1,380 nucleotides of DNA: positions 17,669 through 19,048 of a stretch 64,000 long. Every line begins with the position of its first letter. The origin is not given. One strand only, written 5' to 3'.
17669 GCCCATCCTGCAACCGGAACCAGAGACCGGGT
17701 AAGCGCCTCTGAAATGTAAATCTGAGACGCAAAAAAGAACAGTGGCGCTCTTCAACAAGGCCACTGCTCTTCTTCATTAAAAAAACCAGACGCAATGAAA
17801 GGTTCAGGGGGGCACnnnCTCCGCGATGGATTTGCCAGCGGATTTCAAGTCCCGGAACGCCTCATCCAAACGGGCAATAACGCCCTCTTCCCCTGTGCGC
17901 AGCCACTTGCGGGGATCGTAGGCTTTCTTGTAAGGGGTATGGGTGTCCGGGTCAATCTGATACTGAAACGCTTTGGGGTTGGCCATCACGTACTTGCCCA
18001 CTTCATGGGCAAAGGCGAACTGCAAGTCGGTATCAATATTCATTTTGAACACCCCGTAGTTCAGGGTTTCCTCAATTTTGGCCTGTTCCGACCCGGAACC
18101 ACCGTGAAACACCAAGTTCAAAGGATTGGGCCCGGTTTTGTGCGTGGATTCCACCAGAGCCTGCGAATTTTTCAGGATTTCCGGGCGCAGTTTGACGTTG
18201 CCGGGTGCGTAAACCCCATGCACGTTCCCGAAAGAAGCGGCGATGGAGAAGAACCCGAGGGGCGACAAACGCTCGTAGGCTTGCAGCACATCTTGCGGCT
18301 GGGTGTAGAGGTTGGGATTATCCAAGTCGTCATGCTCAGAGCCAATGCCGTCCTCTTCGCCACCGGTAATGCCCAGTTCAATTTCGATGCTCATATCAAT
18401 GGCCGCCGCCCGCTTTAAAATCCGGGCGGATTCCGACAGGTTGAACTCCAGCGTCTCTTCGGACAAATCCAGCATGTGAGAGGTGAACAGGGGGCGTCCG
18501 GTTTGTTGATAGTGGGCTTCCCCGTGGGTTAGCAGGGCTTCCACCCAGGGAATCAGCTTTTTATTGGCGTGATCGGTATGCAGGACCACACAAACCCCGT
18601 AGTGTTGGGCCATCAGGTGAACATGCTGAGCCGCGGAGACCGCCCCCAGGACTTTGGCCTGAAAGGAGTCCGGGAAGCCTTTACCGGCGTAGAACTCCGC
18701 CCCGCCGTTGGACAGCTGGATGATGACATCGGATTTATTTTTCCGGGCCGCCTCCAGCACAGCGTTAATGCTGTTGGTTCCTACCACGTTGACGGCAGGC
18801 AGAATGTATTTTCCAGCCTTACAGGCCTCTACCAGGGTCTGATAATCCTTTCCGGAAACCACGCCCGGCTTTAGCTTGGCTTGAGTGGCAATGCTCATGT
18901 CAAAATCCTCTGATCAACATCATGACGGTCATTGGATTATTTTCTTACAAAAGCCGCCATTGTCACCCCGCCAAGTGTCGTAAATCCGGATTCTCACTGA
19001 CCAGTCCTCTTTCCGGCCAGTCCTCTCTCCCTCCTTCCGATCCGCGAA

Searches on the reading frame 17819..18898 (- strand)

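Call 10: search_protein_families(library=ncbifam, proteins=[window:17819-18898:-], max_evalue=0.01)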
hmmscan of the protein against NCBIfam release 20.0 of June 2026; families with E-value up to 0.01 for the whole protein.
window:17819-18898:- (360 aa): 20 families
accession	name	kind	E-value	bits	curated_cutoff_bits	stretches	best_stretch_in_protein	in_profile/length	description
NF006628.0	PRK09197.1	equivalog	1.6e-142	474.8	297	1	7-357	5-357/359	class II fructose-bisphosphate aldolase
TIGR01520.1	FruBisAldo_II_A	equivalog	9.1e-134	446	347.7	1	8-356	4-356/357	class II fructose-bisphosphate aldolase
TIGR00167.1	cbbA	subfamily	1.2e-91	307.1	215.6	1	15-356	2-289/290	ketose-bisphosphate aldolase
TIGR01859.1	fruc_bis_ald_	equivalog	5.4e-42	144.4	343.05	1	20-356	5-281/282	class II fructose-1,6-bisphosphate aldolase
NF041368.1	Fbpase2_Halo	equivalog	2.7e-30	105.5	500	1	15-307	5-270/333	class II fructose-bisphosphate aldolase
NF009374.0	PRK12737.1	subfamily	7.4e-30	103.9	383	1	22-311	9-254/284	tagatose-bisphosphate aldolase subunit GatY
NF009497.0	PRK12857.1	equivalog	8.5e-30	103.9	423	1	20-311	7-254/284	class II fructose-1,6-bisphosphate aldolase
NF006626.0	PRK09195.1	subfamily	3.4e-28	98.6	384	1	20-311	7-254/284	tagatose-bisphosphate aldolase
NF005590.0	PRK07315.1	equivalog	8.2e-28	97.5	443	1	21-356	8-292/293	class II fructose-bisphosphate aldolase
NF006042.0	PRK08185.1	subfamily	1.1e-25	90.5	405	1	20-319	6-263/287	hypothetical protein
TIGR01858.1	tag_bisphos_ald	equivalog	1.7e-25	89.7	443.55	1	21-311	6-252/282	tagatose bisphosphate family class II aldolase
NF005823.0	PRK07709.1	equivalog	5.4e-22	78.9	545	1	22-356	9-284/285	class II fructose-bisphosphate aldolase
NF005943.0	PRK07998.1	equivalog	1.7e-21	77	364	1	20-311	7-251/283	class II aldolase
NF005284.0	PRK06801.1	equivalog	5.6e-21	75.1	406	1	24-302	11-246/286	ketose 1,6-bisphosphate aldolase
NF006376.0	PRK08610.1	equivalog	1.6e-20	74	527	1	23-310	10-254/286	class II fructose-bisphosphate aldolase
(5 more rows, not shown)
